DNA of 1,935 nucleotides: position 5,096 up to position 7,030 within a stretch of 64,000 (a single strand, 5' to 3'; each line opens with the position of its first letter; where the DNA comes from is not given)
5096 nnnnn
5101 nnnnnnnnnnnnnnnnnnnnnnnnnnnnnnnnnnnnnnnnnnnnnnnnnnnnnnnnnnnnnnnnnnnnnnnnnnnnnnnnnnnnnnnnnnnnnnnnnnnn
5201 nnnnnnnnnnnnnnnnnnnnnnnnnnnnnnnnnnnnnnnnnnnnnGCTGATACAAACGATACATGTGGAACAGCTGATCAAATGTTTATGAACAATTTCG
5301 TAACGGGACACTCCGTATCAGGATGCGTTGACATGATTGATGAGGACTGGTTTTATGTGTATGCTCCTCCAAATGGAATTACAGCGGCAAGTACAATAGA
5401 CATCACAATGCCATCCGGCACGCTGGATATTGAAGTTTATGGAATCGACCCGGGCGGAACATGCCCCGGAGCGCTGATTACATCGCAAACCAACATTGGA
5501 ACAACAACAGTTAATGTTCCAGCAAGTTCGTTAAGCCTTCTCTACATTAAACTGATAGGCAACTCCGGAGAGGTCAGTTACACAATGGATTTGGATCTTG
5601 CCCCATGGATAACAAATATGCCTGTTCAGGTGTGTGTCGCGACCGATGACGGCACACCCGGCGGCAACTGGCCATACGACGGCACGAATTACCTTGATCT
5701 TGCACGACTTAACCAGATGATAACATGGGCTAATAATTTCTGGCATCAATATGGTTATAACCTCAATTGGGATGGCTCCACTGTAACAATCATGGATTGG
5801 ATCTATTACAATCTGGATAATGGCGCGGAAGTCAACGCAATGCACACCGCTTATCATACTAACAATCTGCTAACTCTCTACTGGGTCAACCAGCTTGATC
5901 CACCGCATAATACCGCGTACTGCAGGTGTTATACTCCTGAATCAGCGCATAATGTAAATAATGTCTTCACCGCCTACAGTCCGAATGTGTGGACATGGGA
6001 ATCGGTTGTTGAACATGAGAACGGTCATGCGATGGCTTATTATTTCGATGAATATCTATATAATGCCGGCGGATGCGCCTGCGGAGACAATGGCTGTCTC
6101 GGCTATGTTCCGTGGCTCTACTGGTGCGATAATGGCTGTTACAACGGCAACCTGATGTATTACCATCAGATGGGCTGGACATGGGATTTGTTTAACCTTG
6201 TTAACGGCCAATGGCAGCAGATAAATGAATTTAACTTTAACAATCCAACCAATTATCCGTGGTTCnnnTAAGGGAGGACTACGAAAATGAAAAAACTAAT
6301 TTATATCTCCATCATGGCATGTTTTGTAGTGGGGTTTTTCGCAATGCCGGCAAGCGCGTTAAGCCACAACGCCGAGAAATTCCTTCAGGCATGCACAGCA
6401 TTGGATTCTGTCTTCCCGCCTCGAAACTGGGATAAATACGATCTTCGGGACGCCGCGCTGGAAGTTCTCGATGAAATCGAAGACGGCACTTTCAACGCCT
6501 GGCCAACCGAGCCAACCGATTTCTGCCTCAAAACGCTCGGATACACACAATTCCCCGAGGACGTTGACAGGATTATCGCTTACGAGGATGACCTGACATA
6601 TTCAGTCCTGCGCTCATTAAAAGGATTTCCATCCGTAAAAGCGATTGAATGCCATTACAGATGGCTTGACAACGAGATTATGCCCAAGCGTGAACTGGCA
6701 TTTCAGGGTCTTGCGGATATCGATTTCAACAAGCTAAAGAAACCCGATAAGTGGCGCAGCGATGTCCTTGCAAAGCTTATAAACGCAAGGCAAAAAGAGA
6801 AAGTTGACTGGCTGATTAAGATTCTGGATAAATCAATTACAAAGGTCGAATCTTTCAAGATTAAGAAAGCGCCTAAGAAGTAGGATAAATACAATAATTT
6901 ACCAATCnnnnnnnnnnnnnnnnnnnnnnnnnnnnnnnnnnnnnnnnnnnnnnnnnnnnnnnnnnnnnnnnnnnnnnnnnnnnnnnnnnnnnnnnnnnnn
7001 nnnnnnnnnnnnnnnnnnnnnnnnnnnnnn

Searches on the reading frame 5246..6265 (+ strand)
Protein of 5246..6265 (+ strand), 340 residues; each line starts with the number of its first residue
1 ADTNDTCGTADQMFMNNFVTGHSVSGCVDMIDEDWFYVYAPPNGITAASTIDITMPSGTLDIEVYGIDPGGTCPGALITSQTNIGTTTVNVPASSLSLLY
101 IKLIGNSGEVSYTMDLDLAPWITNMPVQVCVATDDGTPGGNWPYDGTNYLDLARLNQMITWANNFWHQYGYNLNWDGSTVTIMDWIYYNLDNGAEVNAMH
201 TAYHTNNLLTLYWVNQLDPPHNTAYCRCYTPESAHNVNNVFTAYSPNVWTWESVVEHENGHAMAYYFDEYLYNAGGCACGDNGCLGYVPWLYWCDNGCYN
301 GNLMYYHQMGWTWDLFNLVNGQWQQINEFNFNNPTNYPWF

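Call 25: search_solved_structures(query=A1, max_evalue=10, show_alignments=2)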
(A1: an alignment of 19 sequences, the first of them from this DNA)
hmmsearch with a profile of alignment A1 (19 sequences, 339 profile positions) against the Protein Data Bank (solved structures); distinct sequences matched with E-value up to 10: 5.
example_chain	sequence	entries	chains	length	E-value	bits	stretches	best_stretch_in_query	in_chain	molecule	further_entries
9clp_A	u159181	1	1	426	0.025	16.8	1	228-281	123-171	Zinc metalloproteinase-disintegrin-like ecarin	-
4df9_A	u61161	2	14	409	0.039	16.2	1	234-269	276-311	putative peptidase | Lipoprotein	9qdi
3p1v_A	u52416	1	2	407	0.15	14.3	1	235-269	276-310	Metallo-endopeptidase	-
2w12_A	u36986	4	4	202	0.48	12.6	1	247-292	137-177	ZINC METALLOPROTEINASE BAP1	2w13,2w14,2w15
1b4b_A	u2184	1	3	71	1.3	11.1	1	254-283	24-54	ARGININE REPRESSOR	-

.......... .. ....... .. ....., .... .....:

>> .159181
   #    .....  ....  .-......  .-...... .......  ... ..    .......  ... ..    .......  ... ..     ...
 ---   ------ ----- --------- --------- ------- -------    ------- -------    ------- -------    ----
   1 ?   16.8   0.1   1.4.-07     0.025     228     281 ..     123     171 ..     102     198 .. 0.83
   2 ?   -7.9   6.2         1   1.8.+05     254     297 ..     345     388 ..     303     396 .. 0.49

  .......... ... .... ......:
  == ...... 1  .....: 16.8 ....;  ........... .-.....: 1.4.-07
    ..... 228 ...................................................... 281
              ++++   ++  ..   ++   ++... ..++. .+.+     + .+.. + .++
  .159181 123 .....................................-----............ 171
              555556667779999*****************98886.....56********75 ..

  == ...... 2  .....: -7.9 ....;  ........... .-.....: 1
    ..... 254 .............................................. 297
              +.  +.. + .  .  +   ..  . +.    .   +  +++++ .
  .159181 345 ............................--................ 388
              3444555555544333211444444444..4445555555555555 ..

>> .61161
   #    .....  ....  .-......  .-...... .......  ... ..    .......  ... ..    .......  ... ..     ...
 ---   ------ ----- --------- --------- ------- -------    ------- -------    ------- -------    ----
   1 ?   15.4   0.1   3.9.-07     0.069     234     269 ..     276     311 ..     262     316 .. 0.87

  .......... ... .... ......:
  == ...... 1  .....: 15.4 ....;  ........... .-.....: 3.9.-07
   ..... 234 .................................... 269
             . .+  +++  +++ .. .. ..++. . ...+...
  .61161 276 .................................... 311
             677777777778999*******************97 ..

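Call 30: predict_structure(alignment_id=A1)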
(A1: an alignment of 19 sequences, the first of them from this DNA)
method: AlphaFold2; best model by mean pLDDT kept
length: 340 residues; sequences in the alignment: 19
mean_pLDDT: 80.5   pTM: 0.80
mean pLDDT of the five models: 80.5, 79.4, 75.3, 75.3, 63.5
residues with pLDDT >= 90: 135; 70-90: 124; 50-70: 59; < 50: 22
segments of 3 or more residues with pLDDT < 50: 18-21, 270-276, 278-282, 338-340
pLDDT, mean of each block of 10 residues (from residue 1): 84 68 80 90 91 93 95 95 95 95 89 91 88 96 91 92 86 91 95 88 84 84 68 60 78 77 62 45 52 57 59 76 78 62
secondary structure, 60 per line:
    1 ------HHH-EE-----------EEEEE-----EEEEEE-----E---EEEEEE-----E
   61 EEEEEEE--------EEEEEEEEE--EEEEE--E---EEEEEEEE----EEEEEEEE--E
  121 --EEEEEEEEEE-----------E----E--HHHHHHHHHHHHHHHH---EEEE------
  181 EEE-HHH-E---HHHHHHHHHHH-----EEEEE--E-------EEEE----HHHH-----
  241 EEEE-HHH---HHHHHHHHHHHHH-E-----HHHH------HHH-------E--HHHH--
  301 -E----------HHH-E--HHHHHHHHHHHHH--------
elements in order: E24-28 E34-39 E49-54 E60-67 E76-84 E87-91 E98-105 E110-117 E123-132 H152-167 E171-174 E181-183 H193-203 E209-213 E224-227 H232-235 E241-244 H252-264 H272-275 H295-298 H320-332

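Call 33: fold_search(model_id=the predicted structure, library=pdb)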
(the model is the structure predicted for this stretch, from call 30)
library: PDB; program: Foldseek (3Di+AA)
matches with E <= 10: 1846; with E <= 0.001: 47
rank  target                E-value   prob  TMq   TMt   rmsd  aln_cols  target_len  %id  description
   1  4dzg                  1.5e-05  1.00  0.24  0.60   4.3       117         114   14  Crystal structure of Aeromonas hydrophila PliG, a periplasmic lysozyme inhibitor of g-type lysozyme (released 2012-06-13)
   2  7rrm_A                4.0e-05  1.00  0.20  0.55   4.3       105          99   15  Structure of the human TMED1 (p24gamma1) Golgi dynamics Domain (released 2021-10-20)
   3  3jqw_A                5.1e-05  1.00  0.27  0.71   3.5       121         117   23  Crystal structure of Clostridium histolyticum colH collagenase collagen-binding domain 3 at 2 Angstrom resolution in p (released 2010-09-29)
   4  3jqw_B                5.1e-05  1.00  0.28  0.71   3.5       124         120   22  Crystal structure of Clostridium histolyticum colH collagenase collagen-binding domain 3 at 2 Angstrom resolution in p (released 2010-09-29)
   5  5azw_B                5.5e-05  1.00  0.23  0.76   2.6       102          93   10  Crystal structure of p24beta1 GOLD domain (released 2016-09-14)
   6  9ues_B                5.5e-05  1.00  0.21  0.18   4.4       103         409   16  Crystal structure of an inactive TKSP mutant in complex with the TKS propeptide (released 2026-02-18)
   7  9fmt_E                5.8e-05  0.93  0.20  0.13  11.6       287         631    6  Cryo-EM structure of the BcsB hexameric crown from the E. coli cellulose secretion macrocomplex (released 2024-10-16)
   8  3afg_B                7.5e-05  1.00  0.24  0.16   2.9       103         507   16  Crystal structure of ProN-Tk-SP from Thermococcus kodakaraensis (released 2010-08-04)
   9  1spp_B                1.0e-04  1.00  0.20  0.45   5.6       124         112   14  THE CRYSTAL STRUCTURES OF TWO MEMBERS OF THE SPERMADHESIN FAMILY REVEAL THE FOLDING OF THE CUB DOMAIN (released 1998-06-24)
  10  2qql_A                1.2e-04  0.99  0.19  0.13   8.2       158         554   16  Neuropilin-2 a1a2b1b2 Domains in Complex with a Semaphorin-Blocking Fab (released 2007-11-20)
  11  8qpg_TA               1.6e-04  0.94  0.19  0.16  16.3       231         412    9  Turret of Haloferax tailed virus 1 (released 2024-10-09)
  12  2waa                  1.8e-04  0.66  0.14  0.14  20.7       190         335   12  Structure of a family two carbohydrate esterase from Cellvibrio japonicus (released 2009-03-24)
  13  5azw_A                1.9e-04  1.00  0.22  0.70   3.5       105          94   12  Crystal structure of p24beta1 GOLD domain (released 2016-09-14)
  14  3x0t_B                2.3e-04  1.00  0.23  0.58   4.3       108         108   14  Crystal structure of PirA (released 2015-08-26)
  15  3x0t_A                2.3e-04  1.00  0.23  0.56   5.1       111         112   14  Crystal structure of PirA (released 2015-08-26)
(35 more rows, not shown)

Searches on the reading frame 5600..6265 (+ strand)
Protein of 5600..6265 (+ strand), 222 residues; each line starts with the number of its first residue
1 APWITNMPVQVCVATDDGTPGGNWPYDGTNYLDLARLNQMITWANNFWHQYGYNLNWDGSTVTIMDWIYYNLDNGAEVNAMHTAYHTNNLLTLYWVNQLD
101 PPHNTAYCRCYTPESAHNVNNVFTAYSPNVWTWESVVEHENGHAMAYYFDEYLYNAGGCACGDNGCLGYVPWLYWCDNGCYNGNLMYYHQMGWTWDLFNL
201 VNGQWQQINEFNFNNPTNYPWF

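Call 9: search_protein_families(library=pfam, proteins=[window:5600-6265:+], max_evalue=1)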
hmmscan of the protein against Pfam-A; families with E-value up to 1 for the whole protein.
window:5600-6265:+ (222 aa): 0 families

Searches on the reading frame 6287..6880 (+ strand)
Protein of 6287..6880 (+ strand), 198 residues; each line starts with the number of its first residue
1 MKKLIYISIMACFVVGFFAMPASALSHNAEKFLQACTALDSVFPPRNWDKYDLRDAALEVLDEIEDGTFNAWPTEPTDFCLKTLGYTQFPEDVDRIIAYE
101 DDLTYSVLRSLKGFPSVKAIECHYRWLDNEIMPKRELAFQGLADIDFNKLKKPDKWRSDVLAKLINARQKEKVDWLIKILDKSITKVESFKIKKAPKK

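Call 7: search_protein_families(library=pfam, proteins=[window:6287-6880:+], max_evalue=0.1)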
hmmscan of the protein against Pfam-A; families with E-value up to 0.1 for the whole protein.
window:6287-6880:+ (198 aa): 0 families

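Call 8: search_protein_families(library=ncbifam, proteins=[window:6287-6880:+], max_evalue=0.1)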
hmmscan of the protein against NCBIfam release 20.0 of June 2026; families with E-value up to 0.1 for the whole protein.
window:6287-6880:+ (198 aa): 1 family
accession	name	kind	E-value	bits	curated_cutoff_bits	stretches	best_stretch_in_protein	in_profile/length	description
NF052383.1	ATPase_KamC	equivalog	0.013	14.4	300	0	103-164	407-465/508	lysine 5,6-aminomutase reactivase ATPase KamC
